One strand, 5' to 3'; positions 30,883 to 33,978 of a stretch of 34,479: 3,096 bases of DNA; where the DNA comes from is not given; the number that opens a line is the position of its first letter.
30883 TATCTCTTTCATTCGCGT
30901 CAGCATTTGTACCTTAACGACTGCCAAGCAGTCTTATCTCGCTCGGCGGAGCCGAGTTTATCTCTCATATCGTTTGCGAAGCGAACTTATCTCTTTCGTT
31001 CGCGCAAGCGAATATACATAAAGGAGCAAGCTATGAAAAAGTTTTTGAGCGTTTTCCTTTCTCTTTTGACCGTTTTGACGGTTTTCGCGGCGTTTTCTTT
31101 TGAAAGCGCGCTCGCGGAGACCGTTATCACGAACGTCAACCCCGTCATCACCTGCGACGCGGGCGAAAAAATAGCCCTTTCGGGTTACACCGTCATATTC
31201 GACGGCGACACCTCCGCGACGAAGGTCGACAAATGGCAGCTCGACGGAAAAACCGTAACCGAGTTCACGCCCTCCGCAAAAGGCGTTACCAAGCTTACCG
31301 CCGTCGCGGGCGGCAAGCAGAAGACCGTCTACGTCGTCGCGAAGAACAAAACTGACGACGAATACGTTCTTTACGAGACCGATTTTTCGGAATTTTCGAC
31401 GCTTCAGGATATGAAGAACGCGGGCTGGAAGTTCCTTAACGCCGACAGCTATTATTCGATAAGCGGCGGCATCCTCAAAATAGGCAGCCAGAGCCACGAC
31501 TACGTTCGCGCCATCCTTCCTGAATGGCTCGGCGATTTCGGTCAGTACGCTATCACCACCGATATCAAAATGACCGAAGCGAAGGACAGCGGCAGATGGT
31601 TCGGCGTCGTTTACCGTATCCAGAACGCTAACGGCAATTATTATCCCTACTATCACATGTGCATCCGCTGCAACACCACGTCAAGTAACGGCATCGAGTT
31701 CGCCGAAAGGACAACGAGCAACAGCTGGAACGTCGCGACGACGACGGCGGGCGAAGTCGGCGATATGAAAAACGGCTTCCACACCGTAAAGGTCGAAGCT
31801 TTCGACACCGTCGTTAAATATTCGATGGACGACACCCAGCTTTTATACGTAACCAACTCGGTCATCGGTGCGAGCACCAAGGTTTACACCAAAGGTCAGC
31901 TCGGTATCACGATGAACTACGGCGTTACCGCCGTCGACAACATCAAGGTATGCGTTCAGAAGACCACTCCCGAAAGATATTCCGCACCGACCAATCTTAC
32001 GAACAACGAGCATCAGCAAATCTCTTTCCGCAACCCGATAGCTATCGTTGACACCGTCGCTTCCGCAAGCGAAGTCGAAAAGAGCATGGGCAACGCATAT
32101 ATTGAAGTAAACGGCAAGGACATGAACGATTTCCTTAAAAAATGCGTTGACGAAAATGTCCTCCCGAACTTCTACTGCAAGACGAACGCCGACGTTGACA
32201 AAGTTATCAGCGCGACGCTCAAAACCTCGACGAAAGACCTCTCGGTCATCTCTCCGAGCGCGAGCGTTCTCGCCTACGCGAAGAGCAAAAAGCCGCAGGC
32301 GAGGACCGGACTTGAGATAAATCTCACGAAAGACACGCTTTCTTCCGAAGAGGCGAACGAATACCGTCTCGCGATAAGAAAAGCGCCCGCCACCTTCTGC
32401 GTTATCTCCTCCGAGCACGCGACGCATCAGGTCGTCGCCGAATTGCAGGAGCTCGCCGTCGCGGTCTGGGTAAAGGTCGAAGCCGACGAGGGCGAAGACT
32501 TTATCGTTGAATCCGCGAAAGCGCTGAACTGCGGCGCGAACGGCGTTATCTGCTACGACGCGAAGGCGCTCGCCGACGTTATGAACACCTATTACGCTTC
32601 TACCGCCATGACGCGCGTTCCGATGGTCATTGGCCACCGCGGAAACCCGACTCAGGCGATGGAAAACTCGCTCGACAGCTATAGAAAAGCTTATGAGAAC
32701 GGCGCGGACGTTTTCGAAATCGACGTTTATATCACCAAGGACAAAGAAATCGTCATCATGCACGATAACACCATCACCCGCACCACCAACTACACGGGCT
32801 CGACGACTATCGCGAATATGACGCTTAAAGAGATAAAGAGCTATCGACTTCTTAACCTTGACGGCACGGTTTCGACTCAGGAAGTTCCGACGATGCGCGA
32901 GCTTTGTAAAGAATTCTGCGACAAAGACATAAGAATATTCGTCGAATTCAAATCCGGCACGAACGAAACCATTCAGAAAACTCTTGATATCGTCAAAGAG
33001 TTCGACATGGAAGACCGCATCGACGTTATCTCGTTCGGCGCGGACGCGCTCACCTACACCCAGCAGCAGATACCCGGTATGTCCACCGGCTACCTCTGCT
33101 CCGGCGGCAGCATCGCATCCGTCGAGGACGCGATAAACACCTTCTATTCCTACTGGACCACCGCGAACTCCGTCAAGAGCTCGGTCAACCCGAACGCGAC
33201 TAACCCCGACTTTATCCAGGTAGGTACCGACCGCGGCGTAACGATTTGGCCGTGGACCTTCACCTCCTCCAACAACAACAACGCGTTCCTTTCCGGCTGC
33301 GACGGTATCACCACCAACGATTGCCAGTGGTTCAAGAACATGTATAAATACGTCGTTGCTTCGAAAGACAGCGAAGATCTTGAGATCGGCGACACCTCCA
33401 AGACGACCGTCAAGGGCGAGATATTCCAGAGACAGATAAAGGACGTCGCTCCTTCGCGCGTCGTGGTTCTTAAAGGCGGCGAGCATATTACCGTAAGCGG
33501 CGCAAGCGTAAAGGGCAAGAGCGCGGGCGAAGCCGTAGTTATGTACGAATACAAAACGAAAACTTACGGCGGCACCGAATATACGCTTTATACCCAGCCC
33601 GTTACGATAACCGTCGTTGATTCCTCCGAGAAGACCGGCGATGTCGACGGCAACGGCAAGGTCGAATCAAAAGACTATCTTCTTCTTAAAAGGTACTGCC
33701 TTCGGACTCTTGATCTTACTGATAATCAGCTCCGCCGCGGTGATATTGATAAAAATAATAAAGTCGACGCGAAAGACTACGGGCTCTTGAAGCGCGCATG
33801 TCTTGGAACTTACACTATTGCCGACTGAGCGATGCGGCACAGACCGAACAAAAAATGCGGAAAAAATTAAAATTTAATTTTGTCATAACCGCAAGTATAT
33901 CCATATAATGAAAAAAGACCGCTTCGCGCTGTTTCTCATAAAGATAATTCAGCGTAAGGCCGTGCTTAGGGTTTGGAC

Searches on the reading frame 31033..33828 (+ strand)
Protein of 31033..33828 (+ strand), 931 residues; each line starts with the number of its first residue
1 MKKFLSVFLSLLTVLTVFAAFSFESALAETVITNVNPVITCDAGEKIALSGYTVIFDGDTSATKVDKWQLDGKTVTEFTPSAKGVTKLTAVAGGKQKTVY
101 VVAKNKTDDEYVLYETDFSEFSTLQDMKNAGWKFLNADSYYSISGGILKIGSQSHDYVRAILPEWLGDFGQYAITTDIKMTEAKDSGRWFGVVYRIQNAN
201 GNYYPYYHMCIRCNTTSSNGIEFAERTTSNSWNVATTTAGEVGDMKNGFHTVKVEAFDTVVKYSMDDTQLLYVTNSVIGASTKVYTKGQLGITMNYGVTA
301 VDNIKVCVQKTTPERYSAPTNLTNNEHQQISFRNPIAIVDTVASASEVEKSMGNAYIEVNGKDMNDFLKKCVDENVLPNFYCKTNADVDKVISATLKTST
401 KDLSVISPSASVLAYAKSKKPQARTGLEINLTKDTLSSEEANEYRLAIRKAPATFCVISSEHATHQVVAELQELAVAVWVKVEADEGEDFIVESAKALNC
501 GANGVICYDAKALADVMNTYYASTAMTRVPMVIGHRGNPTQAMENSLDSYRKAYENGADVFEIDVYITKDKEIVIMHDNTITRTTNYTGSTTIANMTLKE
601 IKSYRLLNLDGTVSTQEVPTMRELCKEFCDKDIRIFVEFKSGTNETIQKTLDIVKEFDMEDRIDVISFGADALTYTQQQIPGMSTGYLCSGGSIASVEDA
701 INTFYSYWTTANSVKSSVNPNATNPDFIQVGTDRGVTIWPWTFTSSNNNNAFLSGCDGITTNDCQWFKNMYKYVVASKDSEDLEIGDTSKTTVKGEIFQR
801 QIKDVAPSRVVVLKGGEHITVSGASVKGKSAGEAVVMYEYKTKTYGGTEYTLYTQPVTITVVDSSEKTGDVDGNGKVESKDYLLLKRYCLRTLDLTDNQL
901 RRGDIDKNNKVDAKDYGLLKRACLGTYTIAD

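Call 15: search_protein_families(library=pfam, proteins=[window:31033-33828:+])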
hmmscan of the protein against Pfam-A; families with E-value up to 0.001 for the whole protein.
window:31033-33828:+ (931 aa): 3 families
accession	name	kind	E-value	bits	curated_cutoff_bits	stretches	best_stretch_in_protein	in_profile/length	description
PF03009.23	GDPD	-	8.9e-31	108.3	23.6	1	535-763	1-241/244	Glycerophosphoryl diester phosphodiesterase family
PF00404.24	Dockerin_1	-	2.1e-11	44.3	22.9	1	869-922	2-55/57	Dockerin type I domain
PF00388.25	PI-PLC-X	-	0.00018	21.6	23.1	1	544-627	26-110/144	Phosphatidylinositol-specific phospholipase C, X domain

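Call 91: find_encoding_contigs(protein=P0151, flank=10000, max_places=10)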
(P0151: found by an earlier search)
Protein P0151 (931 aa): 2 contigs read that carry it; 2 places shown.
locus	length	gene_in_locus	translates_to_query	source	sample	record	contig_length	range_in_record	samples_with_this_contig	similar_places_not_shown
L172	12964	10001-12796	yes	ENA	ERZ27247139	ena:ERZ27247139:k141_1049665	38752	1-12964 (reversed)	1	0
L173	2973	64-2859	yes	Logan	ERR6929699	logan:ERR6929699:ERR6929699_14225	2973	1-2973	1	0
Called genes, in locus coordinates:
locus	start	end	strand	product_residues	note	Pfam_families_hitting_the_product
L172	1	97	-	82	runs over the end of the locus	PF24024:DUF7336 (weak)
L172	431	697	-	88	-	PF06961:DUF1294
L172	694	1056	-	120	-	PF05635:23S_rRNA_IVP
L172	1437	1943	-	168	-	-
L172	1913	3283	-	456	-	PF16822:ALGX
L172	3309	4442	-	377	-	PF16822:ALGX (weak), PF14286:DHHW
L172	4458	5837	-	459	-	PF03062:MBOAT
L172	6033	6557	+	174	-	-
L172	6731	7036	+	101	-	PF07876:Dabb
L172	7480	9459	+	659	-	PF00404:Dockerin_1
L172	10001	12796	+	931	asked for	PF03009:GDPD, PF00404:Dockerin_1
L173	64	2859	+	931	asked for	PF03009:GDPD, PF00404:Dockerin_1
